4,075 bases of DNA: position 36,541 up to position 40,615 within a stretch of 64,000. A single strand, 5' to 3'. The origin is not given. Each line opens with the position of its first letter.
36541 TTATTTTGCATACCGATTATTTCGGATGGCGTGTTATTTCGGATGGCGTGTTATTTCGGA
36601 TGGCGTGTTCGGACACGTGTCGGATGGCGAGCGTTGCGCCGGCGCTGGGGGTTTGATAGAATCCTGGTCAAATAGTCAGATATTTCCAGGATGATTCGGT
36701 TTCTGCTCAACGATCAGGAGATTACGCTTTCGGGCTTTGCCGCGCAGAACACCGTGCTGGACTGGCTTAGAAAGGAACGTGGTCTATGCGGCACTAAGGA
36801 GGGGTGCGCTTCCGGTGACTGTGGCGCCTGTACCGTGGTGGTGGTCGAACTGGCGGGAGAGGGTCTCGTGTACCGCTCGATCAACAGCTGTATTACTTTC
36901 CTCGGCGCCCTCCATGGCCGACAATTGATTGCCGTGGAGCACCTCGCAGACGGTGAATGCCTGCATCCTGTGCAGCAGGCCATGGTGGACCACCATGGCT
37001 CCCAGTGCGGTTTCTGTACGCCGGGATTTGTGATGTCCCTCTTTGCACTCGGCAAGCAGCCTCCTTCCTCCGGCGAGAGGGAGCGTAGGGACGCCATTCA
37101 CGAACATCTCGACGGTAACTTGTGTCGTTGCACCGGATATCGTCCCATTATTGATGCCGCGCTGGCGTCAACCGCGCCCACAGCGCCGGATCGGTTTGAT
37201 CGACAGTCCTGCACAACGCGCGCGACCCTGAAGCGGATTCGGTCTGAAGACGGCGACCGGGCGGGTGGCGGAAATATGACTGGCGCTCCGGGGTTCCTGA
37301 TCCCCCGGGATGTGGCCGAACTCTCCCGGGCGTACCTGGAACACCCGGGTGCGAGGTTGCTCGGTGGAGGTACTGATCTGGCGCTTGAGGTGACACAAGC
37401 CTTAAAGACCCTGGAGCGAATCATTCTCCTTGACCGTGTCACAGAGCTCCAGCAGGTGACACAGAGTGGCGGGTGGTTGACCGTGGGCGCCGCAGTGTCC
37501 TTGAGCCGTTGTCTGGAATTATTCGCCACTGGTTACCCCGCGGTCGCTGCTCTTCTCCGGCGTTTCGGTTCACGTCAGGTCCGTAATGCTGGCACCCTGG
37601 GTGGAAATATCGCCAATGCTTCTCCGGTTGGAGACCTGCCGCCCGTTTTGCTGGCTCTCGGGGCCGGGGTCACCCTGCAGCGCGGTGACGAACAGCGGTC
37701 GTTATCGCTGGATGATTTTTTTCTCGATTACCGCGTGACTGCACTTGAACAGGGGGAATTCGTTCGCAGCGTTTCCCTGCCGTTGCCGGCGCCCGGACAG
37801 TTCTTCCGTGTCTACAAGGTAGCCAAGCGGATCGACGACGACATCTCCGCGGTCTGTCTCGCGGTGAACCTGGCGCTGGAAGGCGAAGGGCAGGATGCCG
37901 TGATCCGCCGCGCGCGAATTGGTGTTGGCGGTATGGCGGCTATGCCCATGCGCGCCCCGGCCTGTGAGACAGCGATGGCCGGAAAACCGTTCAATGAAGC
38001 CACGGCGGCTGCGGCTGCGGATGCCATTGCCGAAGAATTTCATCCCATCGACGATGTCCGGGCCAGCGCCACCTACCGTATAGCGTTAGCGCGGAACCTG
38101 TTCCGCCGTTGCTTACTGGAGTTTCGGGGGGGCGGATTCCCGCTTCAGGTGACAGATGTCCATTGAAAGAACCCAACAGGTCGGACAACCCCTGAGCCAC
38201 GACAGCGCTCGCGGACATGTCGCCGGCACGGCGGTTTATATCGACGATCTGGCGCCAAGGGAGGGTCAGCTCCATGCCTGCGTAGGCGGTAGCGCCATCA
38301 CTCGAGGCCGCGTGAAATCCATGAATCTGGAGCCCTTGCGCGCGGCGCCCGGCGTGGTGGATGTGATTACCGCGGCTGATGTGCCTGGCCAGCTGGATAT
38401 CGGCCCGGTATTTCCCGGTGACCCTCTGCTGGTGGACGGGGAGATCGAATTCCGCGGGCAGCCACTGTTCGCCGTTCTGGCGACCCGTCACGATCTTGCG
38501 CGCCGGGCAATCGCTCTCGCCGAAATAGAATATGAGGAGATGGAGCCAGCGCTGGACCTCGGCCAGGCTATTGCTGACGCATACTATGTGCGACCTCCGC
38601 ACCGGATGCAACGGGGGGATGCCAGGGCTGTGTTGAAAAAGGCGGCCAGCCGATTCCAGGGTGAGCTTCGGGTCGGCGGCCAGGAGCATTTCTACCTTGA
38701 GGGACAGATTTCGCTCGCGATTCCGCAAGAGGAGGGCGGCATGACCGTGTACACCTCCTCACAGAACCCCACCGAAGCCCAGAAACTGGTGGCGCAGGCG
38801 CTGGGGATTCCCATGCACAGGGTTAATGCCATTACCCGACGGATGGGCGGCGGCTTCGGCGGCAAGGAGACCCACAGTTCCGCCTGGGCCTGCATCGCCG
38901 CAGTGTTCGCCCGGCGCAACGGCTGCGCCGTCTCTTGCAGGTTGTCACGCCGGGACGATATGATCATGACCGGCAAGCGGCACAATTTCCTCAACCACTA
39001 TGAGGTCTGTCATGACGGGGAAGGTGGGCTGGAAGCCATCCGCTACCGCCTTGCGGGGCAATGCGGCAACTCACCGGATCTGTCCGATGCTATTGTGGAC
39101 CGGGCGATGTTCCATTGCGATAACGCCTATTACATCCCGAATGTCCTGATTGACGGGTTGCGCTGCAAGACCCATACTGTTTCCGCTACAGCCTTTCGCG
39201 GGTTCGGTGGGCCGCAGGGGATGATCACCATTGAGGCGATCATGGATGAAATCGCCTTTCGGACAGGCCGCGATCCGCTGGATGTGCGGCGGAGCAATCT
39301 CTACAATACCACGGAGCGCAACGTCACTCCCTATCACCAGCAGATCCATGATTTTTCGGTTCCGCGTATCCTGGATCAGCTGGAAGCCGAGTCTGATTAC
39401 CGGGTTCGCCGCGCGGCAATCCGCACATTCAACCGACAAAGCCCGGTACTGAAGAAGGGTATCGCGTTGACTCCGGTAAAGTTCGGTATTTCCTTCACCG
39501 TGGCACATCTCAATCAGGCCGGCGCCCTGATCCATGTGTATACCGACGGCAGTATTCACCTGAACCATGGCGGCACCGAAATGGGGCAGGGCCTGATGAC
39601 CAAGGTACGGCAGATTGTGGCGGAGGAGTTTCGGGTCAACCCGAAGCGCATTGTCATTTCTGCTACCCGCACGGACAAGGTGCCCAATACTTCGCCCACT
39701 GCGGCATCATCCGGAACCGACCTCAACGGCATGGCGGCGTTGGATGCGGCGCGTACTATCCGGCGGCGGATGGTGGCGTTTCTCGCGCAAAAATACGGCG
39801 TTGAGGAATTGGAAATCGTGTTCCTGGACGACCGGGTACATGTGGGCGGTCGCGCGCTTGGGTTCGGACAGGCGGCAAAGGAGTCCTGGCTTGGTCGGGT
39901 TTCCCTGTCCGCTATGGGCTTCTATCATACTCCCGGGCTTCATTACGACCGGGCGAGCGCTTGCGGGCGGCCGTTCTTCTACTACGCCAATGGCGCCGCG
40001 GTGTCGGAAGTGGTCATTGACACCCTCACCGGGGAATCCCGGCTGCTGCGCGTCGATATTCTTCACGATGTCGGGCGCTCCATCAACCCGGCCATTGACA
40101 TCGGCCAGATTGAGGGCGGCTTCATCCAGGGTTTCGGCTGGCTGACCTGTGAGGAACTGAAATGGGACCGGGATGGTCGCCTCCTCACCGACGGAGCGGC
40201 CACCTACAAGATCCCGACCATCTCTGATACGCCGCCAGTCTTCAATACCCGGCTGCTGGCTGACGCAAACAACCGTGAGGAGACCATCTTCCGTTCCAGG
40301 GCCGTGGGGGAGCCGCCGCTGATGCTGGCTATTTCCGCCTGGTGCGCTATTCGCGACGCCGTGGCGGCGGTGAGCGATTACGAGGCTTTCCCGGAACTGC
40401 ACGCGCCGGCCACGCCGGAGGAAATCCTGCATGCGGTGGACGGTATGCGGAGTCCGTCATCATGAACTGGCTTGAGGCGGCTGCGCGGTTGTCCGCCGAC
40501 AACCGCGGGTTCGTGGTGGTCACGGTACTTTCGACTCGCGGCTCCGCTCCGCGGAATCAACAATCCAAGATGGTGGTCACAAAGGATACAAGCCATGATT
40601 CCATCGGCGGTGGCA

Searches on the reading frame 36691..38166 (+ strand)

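Call 27: search_protein_families(library=ncbifam, proteins=[window:36691-38166:+], max_evalue=0.01)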
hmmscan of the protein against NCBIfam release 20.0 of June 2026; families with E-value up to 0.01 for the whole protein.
window:36691-38166:+ (491 aa): 17 families
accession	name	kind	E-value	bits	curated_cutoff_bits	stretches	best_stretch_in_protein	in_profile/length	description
TIGR02963.1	xanthine_xdhA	equivalog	5.7e-173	575.8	467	1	2-477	1-467/468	xanthine dehydrogenase small subunit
TIGR02969.1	mam_aldehyde_ox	subfamily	3.6e-47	160.6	1912.3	2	4-157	5-157/1330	aldehyde oxidase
NF043083.1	XdhB_XDHase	equivalog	7e-40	137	310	1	205-476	10-281/289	xanthine dehydrogenase subunit XdhB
NF041019.1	glyceraldDH_beta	equivalog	1.7e-38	132.5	350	1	201-476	7-278/280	glyceraldehyde dehydrogenase subunit beta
NF043084.2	XdhC_XDHase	equivalog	3.2e-34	117.6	217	1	2-157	3-146/151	xanthine dehydrogenase subunit XdhC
NF041020.1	glyceraldDH_gamma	equivalog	9e-33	113.2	290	1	20-159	30-157/164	glyceraldehyde dehydrogenase subunit gamma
NF007427.0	PRK09971.1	equivalog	5.6e-32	111.1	287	1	209-476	14-281/292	xanthine dehydrogenase FAD-binding subunit XdhB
NF045668.1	pterin_aldehy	equivalog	2.9e-31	108.4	1100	1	18-160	18-151/905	molybdopterin-dependent aldehyde oxidoreductase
TIGR03193.1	4hydroxCoAred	equivalog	3.7e-31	108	257.8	1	20-157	19-144/148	4-hydroxybenzoyl-CoA reductase subunit gamma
TIGR03198.1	pucE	equivalog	2e-28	98.8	254.3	1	2-157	4-145/151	xanthine dehydrogenase subunit E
NF007387.0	PRK09908.1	equivalog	3.6e-28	98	212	1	17-158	22-153/159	xanthine dehydrogenase iron sulfur-binding subunit XdhC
NF008514.0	PRK11433.1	equivalog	2.6e-26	92.5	322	1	6-157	57-210/218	aldehyde dehydrogenase iron-sulfur subunit PaoA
TIGR03199.1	pucC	equivalog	3.9e-25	88.6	306.05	1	214-470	7-261/264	xanthine dehydrogenase subunit C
TIGR03311.1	Se_dep_XDH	equivalog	9.3e-25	86.8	830.45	1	3-157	2-140/848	selenium-dependent xanthine dehydrogenase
TIGR03195.1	4hydrxCoA_B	equivalog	5.9e-23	81.5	404.55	2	205-308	10-115/321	4-hydroxybenzoyl-CoA reductase subunit beta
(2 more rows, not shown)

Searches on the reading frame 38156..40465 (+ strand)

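Call 27: search_protein_families(library=ncbifam, proteins=[window:38156-40465:+], max_evalue=0.01)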
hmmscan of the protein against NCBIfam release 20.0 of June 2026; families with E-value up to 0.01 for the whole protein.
window:38156-40465:+ (769 aa): 13 families
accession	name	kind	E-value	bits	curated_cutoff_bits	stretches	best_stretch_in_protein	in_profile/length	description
TIGR02965.1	xanthine_xdhB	equivalog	0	1199.5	849.5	1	9-764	1-757/758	xanthine dehydrogenase molybdopterin binding subunit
TIGR02969.1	mam_aldehyde_ox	subfamily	1.5e-144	483.2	1912.3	1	7-761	574-1307/1330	aldehyde oxidase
NF043082.1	XdhA_XDHase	equivalog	1.7e-90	304.3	780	1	9-738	1-732/758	xanthine dehydrogenase subunit XdhA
TIGR03196.1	pucD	equivalog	4e-89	300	783.65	1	9-737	3-741/763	xanthine dehydrogenase subunit D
NF007426.0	PRK09970.1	equivalog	4.9e-81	272.9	916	1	7-738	4-735/761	xanthine dehydrogenase molybdenum-binding subunit XdhA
TIGR03194.1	4hydrxCoA_A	equivalog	5e-74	250.1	994.55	1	21-696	9-690/746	4-hydroxybenzoyl-CoA reductase subunit alpha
TIGR03311.1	Se_dep_XDH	equivalog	5.9e-72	243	830.45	2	6-540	159-679/848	selenium-dependent xanthine dehydrogenase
NF041018.1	glyceraldDH_alpha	equivalog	5.7e-70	236.6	790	1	8-757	2-740/741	glyceraldehyde dehydrogenase subunit alpha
NF045668.1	pterin_aldehy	equivalog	1.1e-66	225.6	1100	2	10-535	176-714/905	molybdopterin-dependent aldehyde oxidoreductase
NF041671.1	peri_hyde_PaoC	equivalog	1.7e-60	205.2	1180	1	3-720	12-696/735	aldehyde oxidoreductase molybdenum-binding subunit PaoC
NF040766.1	CODH_aero_grp5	exception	1.1e-56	192.5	950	2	6-566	2-580/785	aerobic carbon-monoxide dehydrogenase large subunit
TIGR02416.1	CO_dehy_Mo_lg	equivalog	1e-44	152.9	991.15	2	193-739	202-753/770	aerobic carbon-monoxide dehydrogenase large subunit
TIGR03313.1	Se_sel_red_Mo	hypoth_equivalog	5.2e-41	140.3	1101.9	1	196-703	403-899/951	molybdopterin-dependent oxidoreductase Mo/Fe-S-binding subunit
